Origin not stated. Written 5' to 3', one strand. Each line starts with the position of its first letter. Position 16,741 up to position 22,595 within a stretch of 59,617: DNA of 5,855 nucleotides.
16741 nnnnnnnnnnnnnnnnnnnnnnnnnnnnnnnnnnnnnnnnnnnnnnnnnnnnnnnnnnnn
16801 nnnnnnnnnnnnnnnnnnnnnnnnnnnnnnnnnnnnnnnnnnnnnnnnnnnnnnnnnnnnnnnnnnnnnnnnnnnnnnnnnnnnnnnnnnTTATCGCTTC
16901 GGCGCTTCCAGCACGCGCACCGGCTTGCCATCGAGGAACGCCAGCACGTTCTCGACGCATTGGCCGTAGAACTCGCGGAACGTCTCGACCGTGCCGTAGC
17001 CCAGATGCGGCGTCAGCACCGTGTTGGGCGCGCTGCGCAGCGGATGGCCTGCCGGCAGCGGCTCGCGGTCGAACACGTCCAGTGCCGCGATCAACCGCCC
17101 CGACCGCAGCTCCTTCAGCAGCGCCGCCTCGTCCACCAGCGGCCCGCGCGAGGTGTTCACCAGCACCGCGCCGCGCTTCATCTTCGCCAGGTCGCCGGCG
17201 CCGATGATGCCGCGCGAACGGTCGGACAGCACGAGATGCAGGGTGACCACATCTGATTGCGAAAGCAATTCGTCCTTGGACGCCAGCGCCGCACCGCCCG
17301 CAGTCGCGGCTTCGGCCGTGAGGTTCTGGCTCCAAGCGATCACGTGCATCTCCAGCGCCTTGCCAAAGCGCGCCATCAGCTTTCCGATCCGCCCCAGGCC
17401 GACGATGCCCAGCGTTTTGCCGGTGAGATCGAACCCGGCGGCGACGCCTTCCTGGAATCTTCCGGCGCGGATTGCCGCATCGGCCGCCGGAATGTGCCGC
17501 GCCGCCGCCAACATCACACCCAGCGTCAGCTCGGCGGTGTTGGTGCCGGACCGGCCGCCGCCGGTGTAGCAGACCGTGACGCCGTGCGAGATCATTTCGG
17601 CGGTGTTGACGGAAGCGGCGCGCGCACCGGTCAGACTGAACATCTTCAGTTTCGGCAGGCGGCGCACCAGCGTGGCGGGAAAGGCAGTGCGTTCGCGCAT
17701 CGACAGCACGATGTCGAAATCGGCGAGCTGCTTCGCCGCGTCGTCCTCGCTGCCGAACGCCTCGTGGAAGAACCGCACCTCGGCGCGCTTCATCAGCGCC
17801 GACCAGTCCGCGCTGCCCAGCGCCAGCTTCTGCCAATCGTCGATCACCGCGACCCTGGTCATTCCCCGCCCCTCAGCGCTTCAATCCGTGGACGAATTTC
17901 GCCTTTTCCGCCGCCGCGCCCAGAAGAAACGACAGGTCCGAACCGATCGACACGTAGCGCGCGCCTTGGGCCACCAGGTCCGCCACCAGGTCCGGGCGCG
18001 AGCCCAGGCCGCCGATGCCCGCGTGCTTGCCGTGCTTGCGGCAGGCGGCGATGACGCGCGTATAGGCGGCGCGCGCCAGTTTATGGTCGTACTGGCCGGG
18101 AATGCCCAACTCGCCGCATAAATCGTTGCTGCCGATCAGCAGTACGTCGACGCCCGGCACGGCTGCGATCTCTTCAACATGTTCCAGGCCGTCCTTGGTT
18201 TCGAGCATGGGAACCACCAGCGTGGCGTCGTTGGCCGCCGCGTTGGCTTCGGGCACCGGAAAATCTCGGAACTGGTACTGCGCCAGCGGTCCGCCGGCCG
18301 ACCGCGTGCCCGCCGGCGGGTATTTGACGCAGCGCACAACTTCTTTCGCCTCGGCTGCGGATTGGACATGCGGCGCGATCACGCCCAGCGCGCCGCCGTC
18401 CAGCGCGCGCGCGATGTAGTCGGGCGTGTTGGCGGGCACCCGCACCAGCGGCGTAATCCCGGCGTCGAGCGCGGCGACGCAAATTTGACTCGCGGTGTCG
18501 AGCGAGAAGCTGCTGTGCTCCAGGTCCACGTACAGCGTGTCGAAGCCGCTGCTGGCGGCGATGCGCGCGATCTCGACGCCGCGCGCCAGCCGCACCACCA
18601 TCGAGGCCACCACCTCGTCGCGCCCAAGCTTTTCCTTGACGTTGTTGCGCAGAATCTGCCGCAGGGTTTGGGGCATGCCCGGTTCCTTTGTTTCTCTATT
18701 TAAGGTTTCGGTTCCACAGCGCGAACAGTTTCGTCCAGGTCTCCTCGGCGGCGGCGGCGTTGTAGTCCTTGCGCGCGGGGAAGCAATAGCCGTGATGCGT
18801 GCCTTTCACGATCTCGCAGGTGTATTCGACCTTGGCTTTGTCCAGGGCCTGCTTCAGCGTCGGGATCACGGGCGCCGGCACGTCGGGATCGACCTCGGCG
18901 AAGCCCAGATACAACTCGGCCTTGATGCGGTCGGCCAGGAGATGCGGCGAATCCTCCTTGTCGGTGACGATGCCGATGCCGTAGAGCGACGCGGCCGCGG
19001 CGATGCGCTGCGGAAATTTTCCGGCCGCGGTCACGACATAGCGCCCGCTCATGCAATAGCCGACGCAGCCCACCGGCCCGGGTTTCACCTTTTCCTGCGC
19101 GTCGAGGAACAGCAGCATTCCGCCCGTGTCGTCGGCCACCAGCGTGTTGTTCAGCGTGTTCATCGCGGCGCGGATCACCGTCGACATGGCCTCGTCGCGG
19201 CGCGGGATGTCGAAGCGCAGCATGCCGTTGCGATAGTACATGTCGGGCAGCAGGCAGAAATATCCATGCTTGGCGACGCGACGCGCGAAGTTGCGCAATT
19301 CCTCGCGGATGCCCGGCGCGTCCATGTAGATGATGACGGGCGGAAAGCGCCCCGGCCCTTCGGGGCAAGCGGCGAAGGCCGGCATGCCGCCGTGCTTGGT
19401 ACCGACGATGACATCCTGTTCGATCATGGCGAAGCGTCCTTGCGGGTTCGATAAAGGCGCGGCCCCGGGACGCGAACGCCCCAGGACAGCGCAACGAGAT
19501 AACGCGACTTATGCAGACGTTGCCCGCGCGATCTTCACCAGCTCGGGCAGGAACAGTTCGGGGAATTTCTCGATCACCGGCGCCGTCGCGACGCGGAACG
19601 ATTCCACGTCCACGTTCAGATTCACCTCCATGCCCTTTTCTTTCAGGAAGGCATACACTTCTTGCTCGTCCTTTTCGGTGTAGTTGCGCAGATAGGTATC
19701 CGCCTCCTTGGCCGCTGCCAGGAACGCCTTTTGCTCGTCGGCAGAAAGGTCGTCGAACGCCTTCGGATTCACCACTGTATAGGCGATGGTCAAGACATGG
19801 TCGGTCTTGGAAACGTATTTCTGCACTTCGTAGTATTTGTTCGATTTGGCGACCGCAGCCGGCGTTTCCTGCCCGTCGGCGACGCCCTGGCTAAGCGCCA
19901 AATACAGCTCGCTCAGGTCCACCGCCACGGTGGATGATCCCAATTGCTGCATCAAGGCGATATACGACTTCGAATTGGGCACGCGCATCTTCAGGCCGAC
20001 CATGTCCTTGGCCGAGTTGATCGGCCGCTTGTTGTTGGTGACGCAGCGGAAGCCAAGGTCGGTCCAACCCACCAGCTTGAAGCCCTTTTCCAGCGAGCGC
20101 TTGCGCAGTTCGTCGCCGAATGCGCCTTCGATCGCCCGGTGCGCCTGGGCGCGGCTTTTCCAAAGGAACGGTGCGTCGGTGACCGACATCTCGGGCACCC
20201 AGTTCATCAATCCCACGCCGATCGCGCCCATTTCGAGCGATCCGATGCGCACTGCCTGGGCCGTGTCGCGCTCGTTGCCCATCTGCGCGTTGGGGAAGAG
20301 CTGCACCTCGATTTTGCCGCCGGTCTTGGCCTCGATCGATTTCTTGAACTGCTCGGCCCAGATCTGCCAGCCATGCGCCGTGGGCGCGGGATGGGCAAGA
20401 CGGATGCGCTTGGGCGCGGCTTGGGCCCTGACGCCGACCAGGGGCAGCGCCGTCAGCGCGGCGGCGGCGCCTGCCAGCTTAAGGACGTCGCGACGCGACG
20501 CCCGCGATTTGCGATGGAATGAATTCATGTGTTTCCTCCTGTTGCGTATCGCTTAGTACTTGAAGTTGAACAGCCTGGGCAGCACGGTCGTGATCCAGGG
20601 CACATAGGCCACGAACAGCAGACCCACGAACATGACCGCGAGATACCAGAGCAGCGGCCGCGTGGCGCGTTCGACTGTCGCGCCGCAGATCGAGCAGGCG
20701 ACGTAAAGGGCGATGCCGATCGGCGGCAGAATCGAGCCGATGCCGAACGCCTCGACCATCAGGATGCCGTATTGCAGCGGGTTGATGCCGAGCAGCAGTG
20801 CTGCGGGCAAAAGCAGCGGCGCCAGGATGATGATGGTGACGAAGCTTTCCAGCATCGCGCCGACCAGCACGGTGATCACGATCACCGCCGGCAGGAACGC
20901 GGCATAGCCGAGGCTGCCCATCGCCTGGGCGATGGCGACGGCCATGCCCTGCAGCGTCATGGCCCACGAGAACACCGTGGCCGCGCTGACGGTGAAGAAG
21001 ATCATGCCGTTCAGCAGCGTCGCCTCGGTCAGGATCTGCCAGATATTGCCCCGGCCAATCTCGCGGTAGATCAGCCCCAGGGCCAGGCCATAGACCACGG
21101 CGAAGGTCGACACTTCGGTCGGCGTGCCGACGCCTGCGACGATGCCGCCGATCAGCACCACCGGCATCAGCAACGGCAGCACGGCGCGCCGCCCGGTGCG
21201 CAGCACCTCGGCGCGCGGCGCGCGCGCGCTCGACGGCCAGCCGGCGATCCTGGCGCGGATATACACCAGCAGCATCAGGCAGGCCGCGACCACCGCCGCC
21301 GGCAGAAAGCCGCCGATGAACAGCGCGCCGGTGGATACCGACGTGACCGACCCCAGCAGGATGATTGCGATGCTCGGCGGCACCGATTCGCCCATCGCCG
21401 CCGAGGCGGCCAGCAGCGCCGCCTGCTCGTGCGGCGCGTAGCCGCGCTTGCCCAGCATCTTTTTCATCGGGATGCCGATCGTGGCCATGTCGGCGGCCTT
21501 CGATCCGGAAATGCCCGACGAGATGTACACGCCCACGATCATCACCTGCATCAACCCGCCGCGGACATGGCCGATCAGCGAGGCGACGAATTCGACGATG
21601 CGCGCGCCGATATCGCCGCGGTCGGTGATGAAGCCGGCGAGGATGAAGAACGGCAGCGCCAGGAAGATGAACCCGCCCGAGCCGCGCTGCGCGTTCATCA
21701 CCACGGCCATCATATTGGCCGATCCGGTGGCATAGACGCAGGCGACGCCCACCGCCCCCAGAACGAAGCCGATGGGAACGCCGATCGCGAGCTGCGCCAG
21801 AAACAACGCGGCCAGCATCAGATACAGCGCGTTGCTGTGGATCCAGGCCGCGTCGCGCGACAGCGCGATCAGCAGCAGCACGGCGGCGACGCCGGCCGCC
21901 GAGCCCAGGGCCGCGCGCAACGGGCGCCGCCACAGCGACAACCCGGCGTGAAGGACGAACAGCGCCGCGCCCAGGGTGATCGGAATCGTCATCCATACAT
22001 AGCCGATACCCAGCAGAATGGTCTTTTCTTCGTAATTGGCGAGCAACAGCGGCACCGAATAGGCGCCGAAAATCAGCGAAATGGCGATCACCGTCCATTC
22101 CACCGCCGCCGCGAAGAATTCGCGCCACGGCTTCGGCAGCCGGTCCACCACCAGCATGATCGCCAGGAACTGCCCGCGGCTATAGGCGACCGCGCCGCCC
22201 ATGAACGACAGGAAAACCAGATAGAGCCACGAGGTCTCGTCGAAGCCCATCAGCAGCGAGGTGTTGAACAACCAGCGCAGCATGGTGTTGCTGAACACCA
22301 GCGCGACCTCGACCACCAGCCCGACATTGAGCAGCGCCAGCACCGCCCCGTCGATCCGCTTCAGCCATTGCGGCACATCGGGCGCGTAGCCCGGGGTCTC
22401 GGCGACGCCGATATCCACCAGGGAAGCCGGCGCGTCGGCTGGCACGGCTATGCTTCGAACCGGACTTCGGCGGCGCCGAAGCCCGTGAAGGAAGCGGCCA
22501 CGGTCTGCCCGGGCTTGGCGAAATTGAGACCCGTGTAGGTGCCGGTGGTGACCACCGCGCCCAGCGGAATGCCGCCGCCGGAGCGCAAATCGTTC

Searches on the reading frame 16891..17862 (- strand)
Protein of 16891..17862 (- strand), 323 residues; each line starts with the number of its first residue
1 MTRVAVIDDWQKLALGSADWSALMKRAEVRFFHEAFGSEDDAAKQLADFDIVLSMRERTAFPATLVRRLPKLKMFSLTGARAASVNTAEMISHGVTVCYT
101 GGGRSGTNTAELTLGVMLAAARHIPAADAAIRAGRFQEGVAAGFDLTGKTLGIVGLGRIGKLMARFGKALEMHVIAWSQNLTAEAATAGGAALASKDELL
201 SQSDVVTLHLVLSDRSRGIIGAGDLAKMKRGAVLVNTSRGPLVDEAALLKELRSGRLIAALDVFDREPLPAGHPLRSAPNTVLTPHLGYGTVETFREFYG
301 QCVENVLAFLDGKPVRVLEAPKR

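Call 35: search_protein_families(library=pfam, max_evalue=0.000001, proteins=[window:16891-17862:-])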
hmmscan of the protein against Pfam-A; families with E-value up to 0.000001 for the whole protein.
window:16891-17862:- (323 aa): 2 families
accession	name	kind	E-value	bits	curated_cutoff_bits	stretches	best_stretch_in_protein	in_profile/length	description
PF02826.25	2-Hacid_dh_C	-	1.3e-56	191.2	25.1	1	114-288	1-178/178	D-isomer specific 2-hydroxyacid dehydrogenase, NAD binding domain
PF00389.36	2-Hacid_dh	-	1.5e-09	38.1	24.6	1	22-315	13-129/134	D-isomer specific 2-hydroxyacid dehydrogenase, catalytic domain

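Call 38: search_protein_families(library=ncbifam, max_evalue=1e-10, proteins=[window:16891-17862:-])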
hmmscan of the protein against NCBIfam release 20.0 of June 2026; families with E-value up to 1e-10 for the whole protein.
window:16891-17862:- (323 aa): 20 families
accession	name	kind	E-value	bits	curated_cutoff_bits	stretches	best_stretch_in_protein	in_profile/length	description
TIGR01327.1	PGDH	equivalog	8.9e-60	202.9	454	1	25-316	17-307/525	phosphoglycerate dehydrogenase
NF009714.1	PRK13243.1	equivalog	6.6e-51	173.6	455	1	64-313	60-316/332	glyoxylate reductase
NF005069.0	PRK06487.1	equivalog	4.4e-50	170.5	448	1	3-318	4-319/320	2-hydroxyacid dehydrogenase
NF011938.0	PRK15409.1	equivalog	1.6e-42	145.7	492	1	61-313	56-312/324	glyoxylate/hydroxypyruvate reductase GhrB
NF008759.0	PRK11790.1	equivalog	9.4e-41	139.8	404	1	29-307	36-314/410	phosphoglycerate dehydrogenase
NF006263.0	PRK08410.1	equivalog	2.1e-35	122.6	389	1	13-312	9-309/311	D-2-hydroxyacid dehydrogenase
NF005387.0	PRK06932.1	equivalog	8.8e-34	116.9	492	1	39-309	35-309/314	2-hydroxyacid dehydrogenase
NF005750.0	PRK07574.1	equivalog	2.1e-32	112.7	329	1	37-316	79-363/386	NAD-dependent formate dehydrogenase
NF005027.0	PRK06436.1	equivalog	2.7e-30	105.6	261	1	90-318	67-288/303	2-hydroxyacid dehydrogenase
NF041369.1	Dhydh_Halo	equivalog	5.4e-29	101.4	400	1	90-299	74-284/305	D-2-hydroxyacid dehydrogenase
NF000492.1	vanH_gen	exception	2e-27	96.1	540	1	104-308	97-309/312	D-lactate dehydrogenase VanH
NF000371.1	vanH_Agroup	exception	6.1e-26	91.4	700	1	84-267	84-260/322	VanH-A/VanH-Pt family D-lactate dehydrogenase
NF000128.1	vanH-Sc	exception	1.2e-21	77.2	650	1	19-267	29-275/337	D-lactate dehydrogenase VanH-Sc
NF000004.1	vanH-D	exception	5e-20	71.9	550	1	109-309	108-316/323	D-lactate dehydrogenase VanH-D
NF000112.1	vanH-Amyco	exception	5.3e-20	71.9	625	1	91-267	115-284/348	VanH-AOV family D-lactate dehydrogenase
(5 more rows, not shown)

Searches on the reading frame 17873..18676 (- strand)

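Call 35: search_protein_families(library=pfam, max_evalue=0.000001, proteins=[window:17873-18676:-])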
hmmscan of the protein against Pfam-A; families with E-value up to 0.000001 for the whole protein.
window:17873-18676:- (267 aa): 1 family
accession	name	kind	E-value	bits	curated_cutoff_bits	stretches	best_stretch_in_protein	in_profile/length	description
PF03328.21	HpcH_HpaI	-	2e-34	119.3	25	1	35-251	12-218/221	HpcH/HpaI aldolase/citrate lyase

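Call 38: search_protein_families(library=ncbifam, max_evalue=1e-10, proteins=[window:17873-18676:-])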
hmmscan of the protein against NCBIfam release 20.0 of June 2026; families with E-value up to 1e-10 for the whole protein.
window:17873-18676:- (267 aa): 4 families
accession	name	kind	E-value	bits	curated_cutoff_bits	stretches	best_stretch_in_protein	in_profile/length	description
TIGR02311.1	HpaI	equivalog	1.6e-39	135.9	368.8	1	11-257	1-243/249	4-hydroxy-2-oxoheptanedioate aldolase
TIGR03239.1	GarL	equivalog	7.6e-35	120.7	406.75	1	12-256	2-241/249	2-dehydro-3-deoxyglucarate aldolase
NF007849.0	PRK10558.1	equivalog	1.1e-33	116.7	393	1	7-256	4-248/256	2-dehydro-3-deoxyglucarate aldolase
NF007521.0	PRK10128.1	equivalog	9.3e-29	100.8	441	1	7-250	3-242/267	2-keto-3-deoxy-L-rhamnonate aldolase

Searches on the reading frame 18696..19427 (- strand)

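Call 35: search_protein_families(library=pfam, max_evalue=0.000001, proteins=[window:18696-19427:-])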
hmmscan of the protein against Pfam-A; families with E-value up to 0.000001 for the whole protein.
window:18696-19427:- (243 aa): 1 family
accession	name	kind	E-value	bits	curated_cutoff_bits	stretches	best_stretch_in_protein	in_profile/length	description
PF01738.24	DLH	-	1.4e-37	129.8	21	1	15-239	1-214/217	Dienelactone hydrolase family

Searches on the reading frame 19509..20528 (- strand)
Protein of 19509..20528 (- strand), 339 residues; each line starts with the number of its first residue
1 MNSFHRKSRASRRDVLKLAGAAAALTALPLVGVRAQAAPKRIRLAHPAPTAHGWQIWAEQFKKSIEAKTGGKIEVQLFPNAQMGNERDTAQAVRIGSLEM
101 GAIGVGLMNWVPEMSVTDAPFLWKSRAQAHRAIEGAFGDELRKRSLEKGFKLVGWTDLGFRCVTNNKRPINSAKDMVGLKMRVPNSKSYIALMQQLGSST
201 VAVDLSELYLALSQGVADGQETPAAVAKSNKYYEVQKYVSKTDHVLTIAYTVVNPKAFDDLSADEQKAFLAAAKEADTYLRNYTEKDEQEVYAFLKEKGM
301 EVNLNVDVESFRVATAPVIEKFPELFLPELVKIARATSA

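Call 36: search_protein_families(library=pfam, max_evalue=0.000001, proteins=[window:19509-20528:-])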
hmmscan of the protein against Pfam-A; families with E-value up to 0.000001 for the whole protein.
window:19509-20528:- (339 aa): 1 family
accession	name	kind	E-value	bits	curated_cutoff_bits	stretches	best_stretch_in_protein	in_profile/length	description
PF03480.18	DctP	-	2.3e-76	257.3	23.4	1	45-322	2-283/286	Bacterial extracellular solute-binding protein, family 7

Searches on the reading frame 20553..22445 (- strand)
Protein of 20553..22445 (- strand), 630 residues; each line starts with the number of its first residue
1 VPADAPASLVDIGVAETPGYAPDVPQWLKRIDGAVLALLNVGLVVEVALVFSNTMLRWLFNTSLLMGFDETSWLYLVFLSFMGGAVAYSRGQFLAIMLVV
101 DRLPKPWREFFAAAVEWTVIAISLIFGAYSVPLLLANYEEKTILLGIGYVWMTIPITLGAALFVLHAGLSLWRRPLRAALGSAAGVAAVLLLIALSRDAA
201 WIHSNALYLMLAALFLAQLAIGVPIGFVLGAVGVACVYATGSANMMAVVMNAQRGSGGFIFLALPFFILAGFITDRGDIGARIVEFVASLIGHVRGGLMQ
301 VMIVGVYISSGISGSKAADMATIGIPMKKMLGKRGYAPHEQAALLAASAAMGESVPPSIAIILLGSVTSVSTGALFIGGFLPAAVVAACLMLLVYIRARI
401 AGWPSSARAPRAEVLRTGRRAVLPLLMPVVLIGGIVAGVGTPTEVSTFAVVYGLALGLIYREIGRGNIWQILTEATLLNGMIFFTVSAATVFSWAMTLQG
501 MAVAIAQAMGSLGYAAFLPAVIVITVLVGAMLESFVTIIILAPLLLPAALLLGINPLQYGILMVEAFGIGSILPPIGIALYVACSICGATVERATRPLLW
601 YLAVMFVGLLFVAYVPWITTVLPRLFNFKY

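Call 36: search_protein_families(library=pfam, max_evalue=0.000001, proteins=[window:20553-22445:-])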
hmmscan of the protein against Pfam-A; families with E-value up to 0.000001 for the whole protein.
window:20553-22445:- (630 aa): 2 families
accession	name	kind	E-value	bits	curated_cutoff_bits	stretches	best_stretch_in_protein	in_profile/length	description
PF06808.19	DctM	-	1.1e-89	301.5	23.8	1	214-618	3-413/413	Tripartite ATP-independent periplasmic transporter, DctM component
PF04290.18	DctQ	-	9.9e-18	64.7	28.3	1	47-174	2-129/132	Tripartite ATP-independent periplasmic transporters, DctQ component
